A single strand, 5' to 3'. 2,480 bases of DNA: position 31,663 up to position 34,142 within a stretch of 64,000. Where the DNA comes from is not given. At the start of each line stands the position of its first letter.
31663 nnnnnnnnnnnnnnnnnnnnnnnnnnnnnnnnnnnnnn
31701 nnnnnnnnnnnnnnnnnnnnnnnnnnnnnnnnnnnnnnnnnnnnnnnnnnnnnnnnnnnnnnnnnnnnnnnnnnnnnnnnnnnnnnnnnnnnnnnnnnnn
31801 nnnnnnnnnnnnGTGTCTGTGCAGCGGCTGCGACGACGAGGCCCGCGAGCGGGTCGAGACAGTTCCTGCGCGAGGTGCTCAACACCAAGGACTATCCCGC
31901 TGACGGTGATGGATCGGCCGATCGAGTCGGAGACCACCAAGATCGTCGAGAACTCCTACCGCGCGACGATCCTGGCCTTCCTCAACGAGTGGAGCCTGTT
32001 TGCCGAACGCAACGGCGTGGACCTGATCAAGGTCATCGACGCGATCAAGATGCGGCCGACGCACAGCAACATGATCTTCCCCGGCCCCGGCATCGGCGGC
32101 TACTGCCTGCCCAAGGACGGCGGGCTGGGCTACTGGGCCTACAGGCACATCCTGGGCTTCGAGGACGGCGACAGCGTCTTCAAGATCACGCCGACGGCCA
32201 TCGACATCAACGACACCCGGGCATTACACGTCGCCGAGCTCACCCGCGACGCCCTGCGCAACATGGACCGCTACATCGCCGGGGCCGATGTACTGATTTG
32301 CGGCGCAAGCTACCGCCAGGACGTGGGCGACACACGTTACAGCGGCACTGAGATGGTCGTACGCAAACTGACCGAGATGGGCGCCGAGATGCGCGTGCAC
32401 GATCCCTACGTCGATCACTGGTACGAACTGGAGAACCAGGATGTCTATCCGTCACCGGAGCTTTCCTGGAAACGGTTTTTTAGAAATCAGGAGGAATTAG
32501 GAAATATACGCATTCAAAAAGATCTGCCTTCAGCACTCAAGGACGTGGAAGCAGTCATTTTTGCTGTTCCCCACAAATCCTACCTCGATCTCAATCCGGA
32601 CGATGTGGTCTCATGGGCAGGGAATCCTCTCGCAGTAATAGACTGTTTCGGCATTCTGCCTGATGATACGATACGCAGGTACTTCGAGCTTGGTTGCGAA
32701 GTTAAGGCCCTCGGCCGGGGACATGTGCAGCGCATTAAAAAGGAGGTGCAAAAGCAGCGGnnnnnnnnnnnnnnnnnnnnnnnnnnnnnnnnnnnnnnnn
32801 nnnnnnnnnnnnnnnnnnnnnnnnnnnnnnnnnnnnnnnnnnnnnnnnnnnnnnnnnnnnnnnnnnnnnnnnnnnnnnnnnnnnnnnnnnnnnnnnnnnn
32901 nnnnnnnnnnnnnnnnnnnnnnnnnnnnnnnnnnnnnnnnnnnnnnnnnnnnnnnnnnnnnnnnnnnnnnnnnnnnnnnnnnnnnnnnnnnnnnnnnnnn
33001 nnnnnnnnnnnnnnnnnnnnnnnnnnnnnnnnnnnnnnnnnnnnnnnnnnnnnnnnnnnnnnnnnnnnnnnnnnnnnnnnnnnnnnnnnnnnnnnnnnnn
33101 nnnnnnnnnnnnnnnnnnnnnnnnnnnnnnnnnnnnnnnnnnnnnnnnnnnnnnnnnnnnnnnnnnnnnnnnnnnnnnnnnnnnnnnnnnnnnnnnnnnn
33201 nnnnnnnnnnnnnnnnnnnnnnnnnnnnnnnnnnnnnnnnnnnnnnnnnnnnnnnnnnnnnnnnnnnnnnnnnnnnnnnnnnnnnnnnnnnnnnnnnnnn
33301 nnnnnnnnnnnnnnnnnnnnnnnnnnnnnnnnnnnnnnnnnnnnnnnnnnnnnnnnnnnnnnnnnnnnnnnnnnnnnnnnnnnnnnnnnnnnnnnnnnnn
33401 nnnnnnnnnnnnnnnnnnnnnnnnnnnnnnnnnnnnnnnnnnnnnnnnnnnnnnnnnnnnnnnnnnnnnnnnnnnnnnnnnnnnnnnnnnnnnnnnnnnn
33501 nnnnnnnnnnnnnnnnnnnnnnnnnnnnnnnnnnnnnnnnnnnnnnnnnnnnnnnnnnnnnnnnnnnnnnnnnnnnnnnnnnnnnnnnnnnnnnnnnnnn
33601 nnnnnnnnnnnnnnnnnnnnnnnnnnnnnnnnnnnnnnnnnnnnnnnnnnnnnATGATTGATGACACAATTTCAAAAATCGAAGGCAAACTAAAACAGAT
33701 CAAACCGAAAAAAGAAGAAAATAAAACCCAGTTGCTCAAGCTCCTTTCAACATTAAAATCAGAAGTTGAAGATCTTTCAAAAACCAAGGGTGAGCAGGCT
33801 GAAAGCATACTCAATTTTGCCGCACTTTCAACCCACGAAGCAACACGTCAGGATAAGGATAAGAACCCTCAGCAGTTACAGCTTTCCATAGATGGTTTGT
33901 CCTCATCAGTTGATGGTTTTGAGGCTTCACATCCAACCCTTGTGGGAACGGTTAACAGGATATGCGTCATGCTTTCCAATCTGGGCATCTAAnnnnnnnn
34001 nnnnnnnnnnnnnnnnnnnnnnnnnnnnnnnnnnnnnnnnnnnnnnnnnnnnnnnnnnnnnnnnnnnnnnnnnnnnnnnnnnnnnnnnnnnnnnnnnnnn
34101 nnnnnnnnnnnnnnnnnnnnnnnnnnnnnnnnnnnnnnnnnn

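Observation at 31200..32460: In-frame high-GC core inside an otherwise low-GC nucleotide-sugar dehydrogenase gene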

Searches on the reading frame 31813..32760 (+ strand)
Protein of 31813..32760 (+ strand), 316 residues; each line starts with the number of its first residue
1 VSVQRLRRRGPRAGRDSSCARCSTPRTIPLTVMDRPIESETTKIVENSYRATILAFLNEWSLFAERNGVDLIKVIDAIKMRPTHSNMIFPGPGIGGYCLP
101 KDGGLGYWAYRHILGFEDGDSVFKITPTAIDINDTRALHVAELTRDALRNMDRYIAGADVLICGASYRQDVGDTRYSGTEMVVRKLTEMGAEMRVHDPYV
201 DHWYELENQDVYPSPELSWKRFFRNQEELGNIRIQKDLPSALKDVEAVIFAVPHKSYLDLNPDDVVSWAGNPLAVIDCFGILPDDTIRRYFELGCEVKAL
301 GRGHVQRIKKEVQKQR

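Call 33: list_cluster_members(proteins=[window:31813-32760:+, window:31819-32760:+, window:31906-32760:+, window:31909-32760:+, window:30938-31456:+, window:31082-31456:+, window:31528-31767:+, window:31533-32348:+, window:33654-33989:+, P0160])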
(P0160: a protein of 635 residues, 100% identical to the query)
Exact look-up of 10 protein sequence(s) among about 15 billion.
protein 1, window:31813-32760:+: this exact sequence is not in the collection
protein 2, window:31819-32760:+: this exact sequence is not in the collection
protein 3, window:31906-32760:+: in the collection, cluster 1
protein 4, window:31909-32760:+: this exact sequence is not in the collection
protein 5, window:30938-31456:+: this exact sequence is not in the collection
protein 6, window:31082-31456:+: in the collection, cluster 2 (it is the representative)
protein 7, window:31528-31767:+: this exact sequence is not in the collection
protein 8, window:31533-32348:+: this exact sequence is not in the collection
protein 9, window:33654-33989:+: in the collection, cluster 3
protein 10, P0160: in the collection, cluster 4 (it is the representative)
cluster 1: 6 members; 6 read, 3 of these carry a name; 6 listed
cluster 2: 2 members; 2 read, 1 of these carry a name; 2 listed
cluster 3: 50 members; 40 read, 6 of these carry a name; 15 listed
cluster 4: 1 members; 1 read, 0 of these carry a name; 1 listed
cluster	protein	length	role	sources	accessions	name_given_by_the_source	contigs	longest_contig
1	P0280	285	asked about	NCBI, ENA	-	-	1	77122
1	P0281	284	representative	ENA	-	-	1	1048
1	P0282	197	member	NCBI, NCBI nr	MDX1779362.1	MAG: UDP-glucose/GDP-mannose dehydrogenase family protein, partial ... | UDP-glucose/GDP-mannose dehydrogenase family protein [Thermodesulfobacteriota bacterium]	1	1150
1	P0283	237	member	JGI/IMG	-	UDP-N-acetyl-D-mannosaminuronate dehydrogenase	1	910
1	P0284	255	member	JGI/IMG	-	UDP-N-acetyl-D-mannosaminuronate dehydrogenase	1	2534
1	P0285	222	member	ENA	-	-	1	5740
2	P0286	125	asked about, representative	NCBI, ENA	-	-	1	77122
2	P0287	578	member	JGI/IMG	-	nucleotide sugar dehydrogenase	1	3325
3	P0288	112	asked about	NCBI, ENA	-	-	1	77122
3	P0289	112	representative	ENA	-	-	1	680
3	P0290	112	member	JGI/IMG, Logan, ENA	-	phage I-like protein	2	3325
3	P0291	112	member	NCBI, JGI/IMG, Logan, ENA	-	phage I-like protein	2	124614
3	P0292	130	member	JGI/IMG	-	hypothetical protein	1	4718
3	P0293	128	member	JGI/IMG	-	hypothetical protein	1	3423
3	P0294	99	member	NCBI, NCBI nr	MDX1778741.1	MAG: DUF4404 family protein, partial [Thermodesulfobacteriota bacterium] | DUF4404 family protein [Thermodesulfobacteriota bacterium]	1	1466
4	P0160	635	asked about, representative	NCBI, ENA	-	-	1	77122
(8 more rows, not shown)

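Call 35: find_encoding_contigs(protein=P0287, flank=5000, max_places=5)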
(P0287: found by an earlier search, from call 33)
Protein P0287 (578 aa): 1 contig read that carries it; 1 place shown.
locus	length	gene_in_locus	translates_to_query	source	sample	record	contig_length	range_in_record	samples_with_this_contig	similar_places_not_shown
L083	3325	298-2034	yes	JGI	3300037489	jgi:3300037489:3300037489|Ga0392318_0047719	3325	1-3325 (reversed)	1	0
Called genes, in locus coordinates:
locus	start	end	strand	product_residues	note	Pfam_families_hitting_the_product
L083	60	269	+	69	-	-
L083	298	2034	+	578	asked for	PF03721:UDPG_MGDP_dh_N, PF00984:UDPG_MGDP_dh, PF03720:UDPG_MGDP_dh_C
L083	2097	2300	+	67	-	-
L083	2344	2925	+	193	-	PF00903:Glyoxalase, PF13468:Glyoxalase_3 (weak), PF13669:Glyoxalase_4, PF22677:Ble-like_N (weak)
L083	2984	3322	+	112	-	PF14357:DUF4404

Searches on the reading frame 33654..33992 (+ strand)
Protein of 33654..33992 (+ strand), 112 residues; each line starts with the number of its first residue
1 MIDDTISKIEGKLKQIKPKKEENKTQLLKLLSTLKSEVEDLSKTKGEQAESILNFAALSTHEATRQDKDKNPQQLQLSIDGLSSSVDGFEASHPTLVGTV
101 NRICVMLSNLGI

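Call 15: find_encoding_contigs(protein=window:33654-33992:+, flank=5000, max_places=10)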
Protein window:33654-33992:+ (112 aa): no gene with exactly this product is on record in the collection.
